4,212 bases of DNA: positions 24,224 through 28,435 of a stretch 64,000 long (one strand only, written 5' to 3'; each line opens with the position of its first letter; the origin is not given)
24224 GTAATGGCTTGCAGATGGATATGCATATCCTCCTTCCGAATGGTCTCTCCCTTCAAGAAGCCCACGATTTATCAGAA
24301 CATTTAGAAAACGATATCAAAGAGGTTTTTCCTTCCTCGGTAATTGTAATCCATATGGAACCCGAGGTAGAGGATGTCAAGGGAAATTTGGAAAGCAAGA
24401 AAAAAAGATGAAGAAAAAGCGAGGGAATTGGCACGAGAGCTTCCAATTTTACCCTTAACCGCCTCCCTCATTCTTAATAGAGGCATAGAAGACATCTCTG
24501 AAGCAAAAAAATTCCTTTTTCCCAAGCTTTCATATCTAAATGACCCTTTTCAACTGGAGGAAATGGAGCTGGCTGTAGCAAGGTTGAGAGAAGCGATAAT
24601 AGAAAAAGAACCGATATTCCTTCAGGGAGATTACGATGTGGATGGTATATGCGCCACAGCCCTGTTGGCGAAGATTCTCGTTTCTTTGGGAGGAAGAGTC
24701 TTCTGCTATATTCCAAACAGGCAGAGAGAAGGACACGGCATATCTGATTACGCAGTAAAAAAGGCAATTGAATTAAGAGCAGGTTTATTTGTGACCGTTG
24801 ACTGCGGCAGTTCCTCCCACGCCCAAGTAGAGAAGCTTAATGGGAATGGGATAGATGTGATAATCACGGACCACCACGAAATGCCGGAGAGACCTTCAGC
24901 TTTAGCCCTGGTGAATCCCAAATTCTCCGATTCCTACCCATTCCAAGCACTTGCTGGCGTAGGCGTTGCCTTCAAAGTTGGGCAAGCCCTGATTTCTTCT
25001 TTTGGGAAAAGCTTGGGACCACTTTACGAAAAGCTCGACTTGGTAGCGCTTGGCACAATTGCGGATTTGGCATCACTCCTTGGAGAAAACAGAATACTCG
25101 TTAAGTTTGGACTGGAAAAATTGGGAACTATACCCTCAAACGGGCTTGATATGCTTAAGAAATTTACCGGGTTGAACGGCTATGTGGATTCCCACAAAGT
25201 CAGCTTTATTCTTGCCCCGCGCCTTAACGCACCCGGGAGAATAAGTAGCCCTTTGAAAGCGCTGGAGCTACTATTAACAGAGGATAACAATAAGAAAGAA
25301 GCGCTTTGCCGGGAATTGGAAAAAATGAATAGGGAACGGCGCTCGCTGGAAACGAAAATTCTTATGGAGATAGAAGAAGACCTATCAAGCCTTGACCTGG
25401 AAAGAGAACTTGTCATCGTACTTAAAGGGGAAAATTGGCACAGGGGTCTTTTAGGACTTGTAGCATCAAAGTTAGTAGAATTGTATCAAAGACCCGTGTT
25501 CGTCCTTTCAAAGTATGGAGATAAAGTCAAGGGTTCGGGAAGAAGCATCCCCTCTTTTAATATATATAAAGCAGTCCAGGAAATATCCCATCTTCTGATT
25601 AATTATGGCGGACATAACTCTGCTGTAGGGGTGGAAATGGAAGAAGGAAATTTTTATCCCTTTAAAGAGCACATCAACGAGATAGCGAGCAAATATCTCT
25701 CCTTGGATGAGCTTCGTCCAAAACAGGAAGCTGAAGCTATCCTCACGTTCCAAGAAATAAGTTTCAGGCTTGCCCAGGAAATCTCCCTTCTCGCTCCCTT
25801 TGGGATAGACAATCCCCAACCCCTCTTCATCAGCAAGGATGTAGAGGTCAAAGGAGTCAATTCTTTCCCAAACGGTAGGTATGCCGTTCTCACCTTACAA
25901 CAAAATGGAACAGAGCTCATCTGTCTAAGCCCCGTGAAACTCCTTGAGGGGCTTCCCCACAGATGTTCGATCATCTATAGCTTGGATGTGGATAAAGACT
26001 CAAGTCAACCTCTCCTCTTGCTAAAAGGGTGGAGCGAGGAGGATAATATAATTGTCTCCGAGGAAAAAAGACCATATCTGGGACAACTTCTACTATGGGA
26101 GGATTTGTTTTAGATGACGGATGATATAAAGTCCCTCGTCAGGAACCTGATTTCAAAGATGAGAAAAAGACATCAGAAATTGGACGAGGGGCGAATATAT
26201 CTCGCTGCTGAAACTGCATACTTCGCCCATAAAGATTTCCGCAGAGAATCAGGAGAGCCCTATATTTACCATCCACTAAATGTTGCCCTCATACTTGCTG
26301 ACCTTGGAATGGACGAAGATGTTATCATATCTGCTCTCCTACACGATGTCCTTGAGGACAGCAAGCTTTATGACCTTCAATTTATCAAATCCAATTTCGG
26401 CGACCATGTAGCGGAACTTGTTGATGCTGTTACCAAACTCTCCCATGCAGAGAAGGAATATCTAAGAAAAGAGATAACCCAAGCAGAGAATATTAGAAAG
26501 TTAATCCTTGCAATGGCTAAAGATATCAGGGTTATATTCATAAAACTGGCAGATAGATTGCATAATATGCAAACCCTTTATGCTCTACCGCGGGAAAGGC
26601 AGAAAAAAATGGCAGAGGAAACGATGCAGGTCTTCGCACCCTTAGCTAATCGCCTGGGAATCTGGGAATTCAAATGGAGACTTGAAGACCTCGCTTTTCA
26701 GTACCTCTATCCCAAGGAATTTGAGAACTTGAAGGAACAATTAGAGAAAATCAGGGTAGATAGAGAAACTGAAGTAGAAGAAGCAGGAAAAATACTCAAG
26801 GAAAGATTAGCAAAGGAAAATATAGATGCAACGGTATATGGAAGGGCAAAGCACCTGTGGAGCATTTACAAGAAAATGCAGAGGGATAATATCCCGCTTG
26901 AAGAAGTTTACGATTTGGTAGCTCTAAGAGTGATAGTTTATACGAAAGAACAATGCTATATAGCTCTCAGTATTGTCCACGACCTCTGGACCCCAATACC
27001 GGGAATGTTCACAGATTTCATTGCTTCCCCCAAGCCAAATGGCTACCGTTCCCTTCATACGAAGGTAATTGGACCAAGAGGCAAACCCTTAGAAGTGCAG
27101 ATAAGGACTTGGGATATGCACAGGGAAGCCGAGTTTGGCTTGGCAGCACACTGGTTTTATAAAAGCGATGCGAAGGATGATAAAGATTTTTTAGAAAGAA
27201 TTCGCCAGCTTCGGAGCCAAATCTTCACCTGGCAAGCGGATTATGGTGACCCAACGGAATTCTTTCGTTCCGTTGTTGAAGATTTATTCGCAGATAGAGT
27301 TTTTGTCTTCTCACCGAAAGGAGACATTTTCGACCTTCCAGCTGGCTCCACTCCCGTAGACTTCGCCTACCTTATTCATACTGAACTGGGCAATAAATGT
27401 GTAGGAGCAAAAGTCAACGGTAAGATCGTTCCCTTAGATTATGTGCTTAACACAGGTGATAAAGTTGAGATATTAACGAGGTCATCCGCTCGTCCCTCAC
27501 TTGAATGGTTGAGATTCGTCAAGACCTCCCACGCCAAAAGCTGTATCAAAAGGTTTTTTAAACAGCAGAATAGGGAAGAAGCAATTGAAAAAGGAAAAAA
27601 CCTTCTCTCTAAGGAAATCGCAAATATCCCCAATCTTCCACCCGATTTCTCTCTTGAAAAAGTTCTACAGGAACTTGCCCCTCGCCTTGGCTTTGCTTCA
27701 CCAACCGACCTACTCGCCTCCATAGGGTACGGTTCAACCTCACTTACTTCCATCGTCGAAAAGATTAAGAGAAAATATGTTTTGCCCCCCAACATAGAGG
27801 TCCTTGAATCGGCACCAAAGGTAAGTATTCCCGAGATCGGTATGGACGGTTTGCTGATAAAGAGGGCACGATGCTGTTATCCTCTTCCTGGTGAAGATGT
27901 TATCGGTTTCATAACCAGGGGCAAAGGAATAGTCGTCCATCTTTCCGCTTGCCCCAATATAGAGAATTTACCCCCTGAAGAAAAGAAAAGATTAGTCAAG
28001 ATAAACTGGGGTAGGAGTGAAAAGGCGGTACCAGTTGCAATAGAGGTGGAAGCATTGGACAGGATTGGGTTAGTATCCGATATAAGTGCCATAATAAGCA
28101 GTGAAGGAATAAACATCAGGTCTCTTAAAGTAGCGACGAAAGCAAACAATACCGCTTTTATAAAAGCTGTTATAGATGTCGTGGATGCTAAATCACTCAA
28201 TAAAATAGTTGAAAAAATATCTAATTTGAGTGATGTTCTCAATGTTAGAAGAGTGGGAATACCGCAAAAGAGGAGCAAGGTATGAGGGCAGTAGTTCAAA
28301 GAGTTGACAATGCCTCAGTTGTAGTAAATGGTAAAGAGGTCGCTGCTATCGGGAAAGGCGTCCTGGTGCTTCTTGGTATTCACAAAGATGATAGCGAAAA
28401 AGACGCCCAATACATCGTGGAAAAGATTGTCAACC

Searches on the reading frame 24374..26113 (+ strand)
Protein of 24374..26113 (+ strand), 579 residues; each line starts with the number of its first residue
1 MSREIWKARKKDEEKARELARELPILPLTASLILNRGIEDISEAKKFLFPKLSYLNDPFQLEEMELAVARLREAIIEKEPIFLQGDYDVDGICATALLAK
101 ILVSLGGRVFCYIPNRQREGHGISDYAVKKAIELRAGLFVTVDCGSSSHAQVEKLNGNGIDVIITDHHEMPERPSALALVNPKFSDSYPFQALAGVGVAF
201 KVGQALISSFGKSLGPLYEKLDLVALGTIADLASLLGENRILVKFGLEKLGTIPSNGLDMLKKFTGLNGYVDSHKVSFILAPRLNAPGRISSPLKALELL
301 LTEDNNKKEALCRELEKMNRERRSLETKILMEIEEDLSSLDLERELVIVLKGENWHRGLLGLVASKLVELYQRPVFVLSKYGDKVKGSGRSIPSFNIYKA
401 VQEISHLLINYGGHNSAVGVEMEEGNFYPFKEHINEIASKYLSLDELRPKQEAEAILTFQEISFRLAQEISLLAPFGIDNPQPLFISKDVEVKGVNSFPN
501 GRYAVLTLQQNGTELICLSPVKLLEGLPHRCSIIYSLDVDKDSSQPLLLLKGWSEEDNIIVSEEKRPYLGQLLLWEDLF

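Call 24: search_protein_families(library=pfam, proteins=[window:24374-26113:+], max_evalue=0.001)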
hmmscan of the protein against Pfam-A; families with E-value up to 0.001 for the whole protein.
window:24374-26113:+ (579 aa): 3 families
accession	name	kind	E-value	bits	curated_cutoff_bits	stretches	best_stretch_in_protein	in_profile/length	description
PF01368.27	DHH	-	1.7e-22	80.5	28.1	1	81-228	2-125/125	DHH family, N-terminal domain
PF02272.25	DHHA1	-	7.4e-12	46.1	25.9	1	347-439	4-101/102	DHHA1 domain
PF17768.7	RecJ_OB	-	3.9e-10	40.2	27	1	455-537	3-90/107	RecJ OB domain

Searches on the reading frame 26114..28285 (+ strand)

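Call 24: search_protein_families(library=pfam, proteins=[window:26114-28285:+], max_evalue=0.001)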
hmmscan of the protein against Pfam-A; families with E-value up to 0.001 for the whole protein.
window:26114-28285:+ (723 aa): 8 families
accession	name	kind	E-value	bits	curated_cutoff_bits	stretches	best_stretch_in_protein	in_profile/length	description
PF13328.12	HD_4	-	1.5e-48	165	27.2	1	31-184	1-156/156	HD domain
PF04607.23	RelA_SpoT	-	7.4e-40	136.2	27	1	243-352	1-111/113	Region found in RelA / SpoT proteins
PF02824.27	TGS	-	1.9e-26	92.3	22.2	1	396-455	1-60/60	TGS domain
PF13291.12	ACT_4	-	1.3e-15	58.2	27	1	638-713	4-80/80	ACT domain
PF01966.28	HD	-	2.3e-10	41.2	22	1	50-152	1-116/116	HD domain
PF01842.31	ACT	-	2.5e-09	37.2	27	1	642-705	2-64/66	ACT domain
PF19296.4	RelA_AH_RIS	-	3.5e-07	30.9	23.8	1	468-555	3-86/185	RelA/SpoT, AH and RIS domains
PF22629.2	ACT_AHAS_ss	-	7.6e-06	26.4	27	1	643-709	1-66/67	AHAS small subunit-like ACT domain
